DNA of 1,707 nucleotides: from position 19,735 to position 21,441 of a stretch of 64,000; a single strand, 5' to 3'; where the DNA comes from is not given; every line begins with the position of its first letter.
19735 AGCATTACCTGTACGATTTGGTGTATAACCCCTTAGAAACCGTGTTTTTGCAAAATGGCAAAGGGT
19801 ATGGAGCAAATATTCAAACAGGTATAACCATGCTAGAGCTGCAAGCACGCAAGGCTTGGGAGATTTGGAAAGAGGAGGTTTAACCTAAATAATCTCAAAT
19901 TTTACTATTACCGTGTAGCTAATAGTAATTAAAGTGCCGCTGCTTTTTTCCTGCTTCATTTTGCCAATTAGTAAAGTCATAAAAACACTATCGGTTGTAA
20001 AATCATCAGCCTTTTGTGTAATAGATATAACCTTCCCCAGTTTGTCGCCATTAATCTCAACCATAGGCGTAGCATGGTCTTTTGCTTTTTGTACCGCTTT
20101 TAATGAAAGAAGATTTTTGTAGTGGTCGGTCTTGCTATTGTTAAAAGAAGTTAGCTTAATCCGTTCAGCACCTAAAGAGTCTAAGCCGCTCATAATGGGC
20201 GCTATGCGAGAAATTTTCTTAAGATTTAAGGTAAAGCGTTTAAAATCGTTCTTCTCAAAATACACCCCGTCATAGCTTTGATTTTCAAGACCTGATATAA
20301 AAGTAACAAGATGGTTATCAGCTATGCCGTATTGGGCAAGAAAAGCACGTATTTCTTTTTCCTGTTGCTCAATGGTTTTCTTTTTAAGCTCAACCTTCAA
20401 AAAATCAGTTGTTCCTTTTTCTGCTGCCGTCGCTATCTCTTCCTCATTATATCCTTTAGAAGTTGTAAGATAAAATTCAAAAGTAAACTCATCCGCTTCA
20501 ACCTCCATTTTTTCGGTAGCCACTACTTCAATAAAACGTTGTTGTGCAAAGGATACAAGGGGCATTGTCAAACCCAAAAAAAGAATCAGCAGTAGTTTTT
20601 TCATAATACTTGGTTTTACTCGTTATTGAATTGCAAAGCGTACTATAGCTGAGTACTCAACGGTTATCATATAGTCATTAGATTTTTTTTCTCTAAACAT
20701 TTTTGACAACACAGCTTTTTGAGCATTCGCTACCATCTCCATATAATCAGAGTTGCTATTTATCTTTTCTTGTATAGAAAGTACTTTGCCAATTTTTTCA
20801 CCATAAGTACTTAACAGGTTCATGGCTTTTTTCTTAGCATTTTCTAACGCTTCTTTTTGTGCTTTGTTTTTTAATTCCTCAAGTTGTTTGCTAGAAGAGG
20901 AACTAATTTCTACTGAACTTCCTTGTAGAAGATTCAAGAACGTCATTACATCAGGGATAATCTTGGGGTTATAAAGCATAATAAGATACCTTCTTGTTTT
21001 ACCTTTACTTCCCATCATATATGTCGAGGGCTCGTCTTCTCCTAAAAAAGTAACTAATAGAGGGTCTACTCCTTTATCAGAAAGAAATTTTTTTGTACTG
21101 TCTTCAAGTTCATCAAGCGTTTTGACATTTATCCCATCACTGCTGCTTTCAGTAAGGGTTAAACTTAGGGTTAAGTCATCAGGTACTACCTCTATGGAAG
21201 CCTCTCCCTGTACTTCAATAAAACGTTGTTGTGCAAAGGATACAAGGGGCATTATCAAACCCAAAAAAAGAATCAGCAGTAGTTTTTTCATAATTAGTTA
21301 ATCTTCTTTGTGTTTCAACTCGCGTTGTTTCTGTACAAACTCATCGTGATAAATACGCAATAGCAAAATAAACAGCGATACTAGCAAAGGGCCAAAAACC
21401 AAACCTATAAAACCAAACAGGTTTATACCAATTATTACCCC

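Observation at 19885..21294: Two diverged SIMPL paralogs share a nearly identical 84-bp 5' end. Possible gene conversion of the signal peptide.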

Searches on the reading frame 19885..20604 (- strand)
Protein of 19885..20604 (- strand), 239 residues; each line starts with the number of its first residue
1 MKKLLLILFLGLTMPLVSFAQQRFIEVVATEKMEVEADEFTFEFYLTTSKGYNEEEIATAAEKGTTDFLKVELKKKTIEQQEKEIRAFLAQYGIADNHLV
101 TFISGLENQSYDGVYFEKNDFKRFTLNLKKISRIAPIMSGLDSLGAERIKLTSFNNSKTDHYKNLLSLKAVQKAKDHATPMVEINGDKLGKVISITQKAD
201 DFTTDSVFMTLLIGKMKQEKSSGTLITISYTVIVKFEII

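Call 5: search_protein_families(library=pfam, proteins=[window:19885-20604:-], max_evalue=0.01)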
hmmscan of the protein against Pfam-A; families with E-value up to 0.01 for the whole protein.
window:19885-20604:- (239 aa): 3 families
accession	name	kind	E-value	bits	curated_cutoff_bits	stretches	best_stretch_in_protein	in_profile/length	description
PF04402.19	SIMPL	-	7.6e-11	43.1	25.2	1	25-236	1-205/205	Protein of unknown function (DUF541)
PF01487.21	DHquinase_I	-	0.0025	18.4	22.2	0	133-196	135-197/230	Type I 3-dehydroquinase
PF16958.10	PRP9_N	-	0.0094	16.5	27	0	74-158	67-148/150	Pre-mRNA-splicing factor PRP9 N-terminus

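Call 9: find_homologous_proteins(query=window:19885-20604:-)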
Query window:19885-20604:- (239 aa): 8 proteins with E <= 0.001 among 787 candidates.
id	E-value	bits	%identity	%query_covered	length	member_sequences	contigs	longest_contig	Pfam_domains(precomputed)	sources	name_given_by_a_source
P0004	2.4e-143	493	98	100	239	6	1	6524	PF04402.20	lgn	-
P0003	2.7e-126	437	92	100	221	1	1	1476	PF04402.20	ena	-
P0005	5.2e-95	335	67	100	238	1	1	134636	PF04402.20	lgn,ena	-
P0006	2.6e-89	316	64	100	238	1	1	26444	PF04402.20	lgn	-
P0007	1.7e-88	314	64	100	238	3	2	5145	PF04402.20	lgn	-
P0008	5.7e-41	158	57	57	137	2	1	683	PF04402.20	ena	-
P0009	1.6e-27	115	34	100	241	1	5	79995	PF04402.20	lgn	-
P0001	1.1e-20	92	34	100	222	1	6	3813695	PF04402.20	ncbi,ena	-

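Call 12: find_encoding_contigs(protein=P0005, flank=5000, max_places=4)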
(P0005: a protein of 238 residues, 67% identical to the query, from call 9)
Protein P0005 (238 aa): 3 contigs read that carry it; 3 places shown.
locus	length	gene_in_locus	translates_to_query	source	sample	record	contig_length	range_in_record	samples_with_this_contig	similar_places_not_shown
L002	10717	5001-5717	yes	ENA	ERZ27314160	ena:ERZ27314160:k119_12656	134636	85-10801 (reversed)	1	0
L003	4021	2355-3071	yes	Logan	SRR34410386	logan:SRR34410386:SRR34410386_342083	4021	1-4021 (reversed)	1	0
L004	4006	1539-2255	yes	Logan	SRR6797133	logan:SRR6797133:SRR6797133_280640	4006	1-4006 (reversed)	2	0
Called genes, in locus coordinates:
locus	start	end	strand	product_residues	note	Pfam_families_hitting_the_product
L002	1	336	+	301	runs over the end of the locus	PF13593:SBF_like, PF01758:SBF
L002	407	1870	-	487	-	PF00180:Iso_dh, PF18324:Isocitrate_DH_C_bact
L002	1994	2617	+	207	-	PF04326:SLFN_AlbA_2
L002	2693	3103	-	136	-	PF02627:CMD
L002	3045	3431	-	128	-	-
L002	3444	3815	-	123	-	-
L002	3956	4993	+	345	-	PF01594:AI-2E_transport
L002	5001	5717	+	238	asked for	PF04402:SIMPL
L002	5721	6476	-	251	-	PF08501:Shikimate_dh_N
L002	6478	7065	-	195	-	PF09335:VTT_dom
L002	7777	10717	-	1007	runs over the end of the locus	?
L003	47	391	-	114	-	PF02627:CMD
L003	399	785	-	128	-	-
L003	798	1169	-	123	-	-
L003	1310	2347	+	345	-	PF01594:AI-2E_transport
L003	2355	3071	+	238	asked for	PF04402:SIMPL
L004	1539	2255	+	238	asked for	PF04402:SIMPL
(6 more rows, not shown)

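Call 14: find_encoding_contigs(protein=P0007, flank=4000, max_places=4)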
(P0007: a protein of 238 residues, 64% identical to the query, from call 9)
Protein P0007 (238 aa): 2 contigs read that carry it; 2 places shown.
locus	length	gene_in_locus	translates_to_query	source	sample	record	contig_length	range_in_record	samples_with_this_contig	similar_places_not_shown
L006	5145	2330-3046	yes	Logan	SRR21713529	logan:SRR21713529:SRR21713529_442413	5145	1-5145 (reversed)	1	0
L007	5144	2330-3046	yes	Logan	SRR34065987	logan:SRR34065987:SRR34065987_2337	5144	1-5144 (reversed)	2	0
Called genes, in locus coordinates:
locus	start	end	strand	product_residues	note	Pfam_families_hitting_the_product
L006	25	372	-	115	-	PF02627:CMD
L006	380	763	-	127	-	-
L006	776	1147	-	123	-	-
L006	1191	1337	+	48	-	-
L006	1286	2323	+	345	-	PF01594:AI-2E_transport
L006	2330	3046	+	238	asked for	PF04402:SIMPL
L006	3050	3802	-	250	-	PF08501:Shikimate_dh_N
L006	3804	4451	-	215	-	PF09335:VTT_dom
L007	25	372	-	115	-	PF02627:CMD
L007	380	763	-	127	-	-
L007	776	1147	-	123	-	-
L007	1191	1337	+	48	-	-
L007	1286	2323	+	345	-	PF01594:AI-2E_transport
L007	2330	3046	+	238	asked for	PF04402:SIMPL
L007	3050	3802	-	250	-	PF08501:Shikimate_dh_N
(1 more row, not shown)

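Call 15: find_encoding_contigs(protein=P0009, flank=4000, max_places=5)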
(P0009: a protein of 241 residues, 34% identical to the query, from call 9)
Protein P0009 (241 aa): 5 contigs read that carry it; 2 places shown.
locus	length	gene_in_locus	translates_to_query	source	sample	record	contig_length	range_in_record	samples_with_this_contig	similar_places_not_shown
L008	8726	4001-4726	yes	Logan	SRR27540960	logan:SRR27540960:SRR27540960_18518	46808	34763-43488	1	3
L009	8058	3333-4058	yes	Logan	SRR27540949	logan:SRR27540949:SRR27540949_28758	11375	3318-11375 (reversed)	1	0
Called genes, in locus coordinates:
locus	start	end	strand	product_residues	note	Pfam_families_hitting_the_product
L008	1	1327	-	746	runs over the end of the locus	PF19830:DUF6311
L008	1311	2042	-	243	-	PF00535:Glycos_transf_2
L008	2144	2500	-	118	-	-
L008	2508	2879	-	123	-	-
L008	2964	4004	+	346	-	PF01594:AI-2E_transport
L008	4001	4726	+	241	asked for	PF04402:SIMPL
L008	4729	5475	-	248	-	PF08501:Shikimate_dh_N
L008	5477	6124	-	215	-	PF09335:VTT_dom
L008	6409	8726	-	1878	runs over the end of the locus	?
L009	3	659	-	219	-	?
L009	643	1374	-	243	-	PF00535:Glycos_transf_2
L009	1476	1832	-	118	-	-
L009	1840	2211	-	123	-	-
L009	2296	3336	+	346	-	PF01594:AI-2E_transport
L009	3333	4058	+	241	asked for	PF04402:SIMPL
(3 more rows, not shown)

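Call 35: find_encoding_contigs(protein=window:19885-20604:-, flank=3000, max_places=10)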
Protein window:19885-20604:- (239 aa): 1 contig read that carries it; 1 place shown.
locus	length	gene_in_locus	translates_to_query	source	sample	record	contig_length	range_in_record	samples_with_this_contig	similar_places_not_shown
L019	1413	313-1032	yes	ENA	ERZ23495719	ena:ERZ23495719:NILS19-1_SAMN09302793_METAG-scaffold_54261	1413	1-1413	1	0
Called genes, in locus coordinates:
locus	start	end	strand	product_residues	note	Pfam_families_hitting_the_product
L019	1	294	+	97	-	?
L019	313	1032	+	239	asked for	PF04402:SIMPL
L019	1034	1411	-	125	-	?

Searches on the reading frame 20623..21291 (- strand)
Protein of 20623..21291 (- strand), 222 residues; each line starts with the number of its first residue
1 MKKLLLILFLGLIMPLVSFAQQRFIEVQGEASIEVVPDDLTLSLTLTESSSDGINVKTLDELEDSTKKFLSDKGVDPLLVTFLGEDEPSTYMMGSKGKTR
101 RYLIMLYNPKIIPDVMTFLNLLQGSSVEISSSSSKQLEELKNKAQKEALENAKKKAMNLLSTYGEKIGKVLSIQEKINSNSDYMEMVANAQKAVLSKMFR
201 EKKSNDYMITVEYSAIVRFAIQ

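Call 5: search_protein_families(library=pfam, proteins=[window:20623-21291:-], max_evalue=0.01)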
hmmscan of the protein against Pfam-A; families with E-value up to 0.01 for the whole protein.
window:20623-21291:- (222 aa): 1 family
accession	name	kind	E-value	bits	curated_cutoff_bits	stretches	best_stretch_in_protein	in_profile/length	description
PF04402.19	SIMPL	-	2.7e-15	57.6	25.2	1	25-214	1-200/205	Protein of unknown function (DUF541)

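Call 8: find_homologous_proteins(query=window:20623-21291:-)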
Query window:20623-21291:- (222 aa): 4 proteins with E <= 0.001 among 450 candidates.
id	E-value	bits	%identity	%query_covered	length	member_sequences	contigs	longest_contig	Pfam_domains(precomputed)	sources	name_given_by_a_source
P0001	9.4e-132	454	100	100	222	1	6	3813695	PF04402.20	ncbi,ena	-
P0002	2.3e-104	365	80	93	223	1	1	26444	PF04402.20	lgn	-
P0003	6.3e-23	99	36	100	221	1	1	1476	PF04402.20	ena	-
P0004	2.6e-21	94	34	100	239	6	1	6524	PF04402.20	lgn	-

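Call 11: find_encoding_contigs(protein=P0002, flank=5000, max_places=4)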
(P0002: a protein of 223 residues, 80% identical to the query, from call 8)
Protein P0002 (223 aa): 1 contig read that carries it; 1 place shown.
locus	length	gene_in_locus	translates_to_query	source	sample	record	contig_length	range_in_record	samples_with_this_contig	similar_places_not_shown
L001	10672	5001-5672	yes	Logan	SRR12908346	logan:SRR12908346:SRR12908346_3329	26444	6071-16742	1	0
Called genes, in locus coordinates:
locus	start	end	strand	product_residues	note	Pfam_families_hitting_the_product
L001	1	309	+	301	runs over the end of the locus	PF13593:SBF_like, PF01758:SBF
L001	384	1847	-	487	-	PF00180:Iso_dh, PF18324:Isocitrate_DH_C_bact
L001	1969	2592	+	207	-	PF04326:SLFN_AlbA_2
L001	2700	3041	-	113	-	PF02627:CMD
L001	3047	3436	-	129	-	-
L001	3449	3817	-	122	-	-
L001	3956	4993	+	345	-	PF01594:AI-2E_transport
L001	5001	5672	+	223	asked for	PF04402:SIMPL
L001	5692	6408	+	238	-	PF04402:SIMPL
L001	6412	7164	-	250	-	PF08501:Shikimate_dh_N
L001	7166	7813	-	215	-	PF09335:VTT_dom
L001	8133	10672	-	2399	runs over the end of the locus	PF14349:SprA_N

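Call 13: find_encoding_contigs(protein=P0004, flank=4000, max_places=6)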
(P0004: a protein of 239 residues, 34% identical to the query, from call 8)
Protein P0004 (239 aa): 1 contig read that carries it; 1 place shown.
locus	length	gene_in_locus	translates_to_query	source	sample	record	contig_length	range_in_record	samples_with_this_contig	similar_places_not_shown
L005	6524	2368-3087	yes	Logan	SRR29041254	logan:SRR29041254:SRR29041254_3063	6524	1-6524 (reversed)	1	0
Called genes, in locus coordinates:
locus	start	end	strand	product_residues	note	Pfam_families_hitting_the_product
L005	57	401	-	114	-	PF02627:CMD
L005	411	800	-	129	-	-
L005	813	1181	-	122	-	-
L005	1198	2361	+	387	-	PF01594:AI-2E_transport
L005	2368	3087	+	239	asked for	PF04402:SIMPL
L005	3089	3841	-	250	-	PF08501:Shikimate_dh_N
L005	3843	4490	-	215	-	PF09335:VTT_dom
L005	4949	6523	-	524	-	?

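Call 16: find_encoding_contigs(protein=P0001, flank=4000, max_places=8)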
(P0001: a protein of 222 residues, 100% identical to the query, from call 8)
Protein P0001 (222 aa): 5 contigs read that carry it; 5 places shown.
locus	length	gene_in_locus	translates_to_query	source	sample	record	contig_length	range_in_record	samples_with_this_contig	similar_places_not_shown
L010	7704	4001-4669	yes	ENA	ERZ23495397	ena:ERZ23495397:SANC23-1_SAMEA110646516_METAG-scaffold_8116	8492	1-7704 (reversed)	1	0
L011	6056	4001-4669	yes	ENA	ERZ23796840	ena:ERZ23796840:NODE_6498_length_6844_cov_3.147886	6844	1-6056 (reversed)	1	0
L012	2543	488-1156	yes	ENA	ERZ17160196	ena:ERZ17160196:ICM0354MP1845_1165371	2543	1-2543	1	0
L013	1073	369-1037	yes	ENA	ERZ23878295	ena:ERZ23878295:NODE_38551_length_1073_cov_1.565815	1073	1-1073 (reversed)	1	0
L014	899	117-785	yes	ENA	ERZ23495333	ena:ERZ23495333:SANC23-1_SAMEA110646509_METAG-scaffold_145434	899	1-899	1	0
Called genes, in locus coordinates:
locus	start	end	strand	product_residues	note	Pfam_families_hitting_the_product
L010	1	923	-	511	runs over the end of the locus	PF00180:Iso_dh, PF18324:Isocitrate_DH_C_bact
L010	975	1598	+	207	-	PF04326:SLFN_AlbA_2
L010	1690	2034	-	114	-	PF02627:CMD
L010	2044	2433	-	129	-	-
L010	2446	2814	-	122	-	-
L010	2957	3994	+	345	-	PF01594:AI-2E_transport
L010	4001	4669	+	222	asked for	PF04402:SIMPL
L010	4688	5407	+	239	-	PF04402:SIMPL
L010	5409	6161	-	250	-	PF08501:Shikimate_dh_N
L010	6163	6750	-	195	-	PF09335:VTT_dom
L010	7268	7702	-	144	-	?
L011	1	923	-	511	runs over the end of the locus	PF00180:Iso_dh, PF18324:Isocitrate_DH_C_bact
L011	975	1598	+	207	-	PF04326:SLFN_AlbA_2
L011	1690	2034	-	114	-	PF02627:CMD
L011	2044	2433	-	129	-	-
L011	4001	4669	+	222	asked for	PF04402:SIMPL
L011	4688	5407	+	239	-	PF04402:SIMPL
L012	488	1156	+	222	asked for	PF04402:SIMPL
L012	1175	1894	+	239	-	PF04402:SIMPL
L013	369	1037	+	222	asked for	PF04402:SIMPL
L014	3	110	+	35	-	?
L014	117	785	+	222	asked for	PF04402:SIMPL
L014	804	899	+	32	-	?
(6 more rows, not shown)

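Call 34: find_encoding_contigs(protein=P0003, flank=3000, max_places=5)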
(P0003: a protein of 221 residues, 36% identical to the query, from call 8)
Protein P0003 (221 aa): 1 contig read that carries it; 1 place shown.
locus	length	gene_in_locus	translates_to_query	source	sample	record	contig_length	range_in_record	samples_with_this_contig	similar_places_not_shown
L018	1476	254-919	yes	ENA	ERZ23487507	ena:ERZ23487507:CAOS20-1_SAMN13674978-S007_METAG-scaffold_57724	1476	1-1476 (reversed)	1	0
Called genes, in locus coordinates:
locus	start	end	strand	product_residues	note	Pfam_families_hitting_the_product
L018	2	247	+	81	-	?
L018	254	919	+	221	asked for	PF04402:SIMPL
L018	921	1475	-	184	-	?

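Call 49: search_protein_representatives(protein=window:20623-21210:-)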
Query: 195 residues. Proteins with E-value up to 0.001 (for the whole library): 261; up to 1e-10: 5; up to 1e-30: 1. The best 150 are listed.
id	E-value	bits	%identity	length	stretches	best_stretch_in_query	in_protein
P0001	2.7e-115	398.2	100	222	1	1-195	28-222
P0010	1.0e-26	110.0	43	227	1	2-194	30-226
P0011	3.9e-16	75.6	32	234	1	2-194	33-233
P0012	2.2e-15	73.2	32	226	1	2-194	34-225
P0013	5.2e-13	65.4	31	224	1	2-194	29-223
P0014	1.1e-10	57.9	31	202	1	2-195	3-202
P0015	3.3e-10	56.3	34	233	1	2-194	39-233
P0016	5.2e-10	55.7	30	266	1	29-194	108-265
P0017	2.4e-09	53.5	32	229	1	2-154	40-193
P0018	5.2e-09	52.4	28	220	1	2-193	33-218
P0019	1.0e-08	51.5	28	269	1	2-167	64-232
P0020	2.2e-08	50.4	26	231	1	2-194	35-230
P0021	2.8e-08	50.0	31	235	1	2-192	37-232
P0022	3.7e-08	49.6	30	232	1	2-189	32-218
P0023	4.1e-08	49.5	30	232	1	2-150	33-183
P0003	1.5e-07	47.7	31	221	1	6-194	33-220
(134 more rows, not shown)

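Call 54: search_solved_structures(query=window:20623-21291:-, max_evalue=0.01)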
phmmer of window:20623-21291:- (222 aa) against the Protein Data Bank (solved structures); distinct sequences matched with E-value up to 0.01: 0.

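Call 56: find_encoding_contigs(protein=P0010, flank=3000, max_places=3)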
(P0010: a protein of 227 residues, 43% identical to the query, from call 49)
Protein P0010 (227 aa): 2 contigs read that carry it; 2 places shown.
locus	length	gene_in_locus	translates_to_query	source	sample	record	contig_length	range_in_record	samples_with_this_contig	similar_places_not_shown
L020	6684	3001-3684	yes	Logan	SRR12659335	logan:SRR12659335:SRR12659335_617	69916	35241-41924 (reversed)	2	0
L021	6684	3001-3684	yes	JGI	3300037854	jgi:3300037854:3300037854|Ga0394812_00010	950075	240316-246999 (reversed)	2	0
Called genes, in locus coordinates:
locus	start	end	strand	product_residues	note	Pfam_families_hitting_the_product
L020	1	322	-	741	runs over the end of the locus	PF19830:DUF6311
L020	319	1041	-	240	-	PF00535:Glycos_transf_2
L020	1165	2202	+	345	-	PF01594:AI-2E_transport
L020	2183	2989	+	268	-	PF04402:SIMPL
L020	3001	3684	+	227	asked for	PF04402:SIMPL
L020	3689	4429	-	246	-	PF08501:Shikimate_dh_N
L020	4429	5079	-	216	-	PF09335:VTT_dom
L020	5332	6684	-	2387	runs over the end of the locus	PF14349:SprA_N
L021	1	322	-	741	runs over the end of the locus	PF19830:DUF6311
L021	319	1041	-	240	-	PF00535:Glycos_transf_2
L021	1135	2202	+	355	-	PF01594:AI-2E_transport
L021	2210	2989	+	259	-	PF04402:SIMPL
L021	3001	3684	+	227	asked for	PF04402:SIMPL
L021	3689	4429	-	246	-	PF08501:Shikimate_dh_N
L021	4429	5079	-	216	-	PF09335:VTT_dom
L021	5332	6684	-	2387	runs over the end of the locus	PF14349:SprA_N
